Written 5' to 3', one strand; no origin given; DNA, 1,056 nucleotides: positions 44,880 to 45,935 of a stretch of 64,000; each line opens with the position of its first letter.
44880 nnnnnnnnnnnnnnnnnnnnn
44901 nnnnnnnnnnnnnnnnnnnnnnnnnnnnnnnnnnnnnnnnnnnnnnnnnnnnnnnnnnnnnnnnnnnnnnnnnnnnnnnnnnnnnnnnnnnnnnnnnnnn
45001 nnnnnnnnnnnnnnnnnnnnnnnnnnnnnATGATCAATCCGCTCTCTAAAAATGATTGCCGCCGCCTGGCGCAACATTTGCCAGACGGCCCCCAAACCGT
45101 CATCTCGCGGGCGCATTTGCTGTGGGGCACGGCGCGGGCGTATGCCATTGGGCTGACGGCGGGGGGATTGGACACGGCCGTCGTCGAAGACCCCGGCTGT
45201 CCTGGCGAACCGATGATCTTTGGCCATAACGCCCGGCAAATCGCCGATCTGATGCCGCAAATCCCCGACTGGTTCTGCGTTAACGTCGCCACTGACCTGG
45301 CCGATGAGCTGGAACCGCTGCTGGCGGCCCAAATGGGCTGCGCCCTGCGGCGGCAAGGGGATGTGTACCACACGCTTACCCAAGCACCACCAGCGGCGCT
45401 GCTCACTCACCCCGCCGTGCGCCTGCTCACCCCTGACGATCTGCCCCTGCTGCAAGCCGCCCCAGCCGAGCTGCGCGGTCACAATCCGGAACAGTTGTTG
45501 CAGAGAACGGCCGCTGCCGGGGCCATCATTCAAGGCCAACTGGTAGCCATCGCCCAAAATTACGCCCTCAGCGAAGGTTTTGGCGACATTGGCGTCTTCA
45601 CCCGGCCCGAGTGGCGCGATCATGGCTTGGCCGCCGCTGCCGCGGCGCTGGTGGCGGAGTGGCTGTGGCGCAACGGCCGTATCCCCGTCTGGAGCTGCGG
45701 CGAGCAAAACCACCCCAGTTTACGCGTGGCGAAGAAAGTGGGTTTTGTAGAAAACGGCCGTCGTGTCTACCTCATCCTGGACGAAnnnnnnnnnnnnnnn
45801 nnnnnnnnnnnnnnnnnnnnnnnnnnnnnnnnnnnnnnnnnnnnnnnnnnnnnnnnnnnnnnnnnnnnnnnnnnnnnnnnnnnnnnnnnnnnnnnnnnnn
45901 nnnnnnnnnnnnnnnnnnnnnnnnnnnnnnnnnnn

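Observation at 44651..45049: Candidate selenoprotein: DCC-family oxidoreductase with TGA in place of the second Cys of CxxC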

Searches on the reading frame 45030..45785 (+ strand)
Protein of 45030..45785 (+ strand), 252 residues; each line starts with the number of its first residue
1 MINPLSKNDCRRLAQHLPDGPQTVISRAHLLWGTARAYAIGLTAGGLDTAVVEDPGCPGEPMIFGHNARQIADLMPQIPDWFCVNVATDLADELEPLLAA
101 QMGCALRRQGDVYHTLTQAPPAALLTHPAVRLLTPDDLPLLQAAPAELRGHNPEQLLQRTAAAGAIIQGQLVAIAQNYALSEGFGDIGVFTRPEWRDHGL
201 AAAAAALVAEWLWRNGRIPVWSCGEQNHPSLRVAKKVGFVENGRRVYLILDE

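Call 26: search_protein_families(library=pfam, proteins=[window:45030-45785:+], max_evalue=0.00001)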
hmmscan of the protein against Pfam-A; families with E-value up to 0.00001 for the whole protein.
window:45030-45785:+ (252 aa): 3 families
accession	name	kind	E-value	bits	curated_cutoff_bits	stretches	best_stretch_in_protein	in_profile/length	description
PF12746.13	GNAT_acetyltran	-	8.3e-13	49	26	1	165-241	162-236/243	GNAT acetyltransferase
PF13302.13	Acetyltransf_3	-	1.7e-07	32.4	25.4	1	183-240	79-138/138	Acetyltransferase (GNAT) domain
PF00583.31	Acetyltransf_1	-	2.9e-06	28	20.7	1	165-239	38-116/116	Acetyltransferase (GNAT) family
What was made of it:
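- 45030..45788 (+): Downstream GNAT acetyltransferase gene overlapping the DCC gene by 20 nt. It is a conserved neighbour and is probably co-transcribed. Pfam result in call 26.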
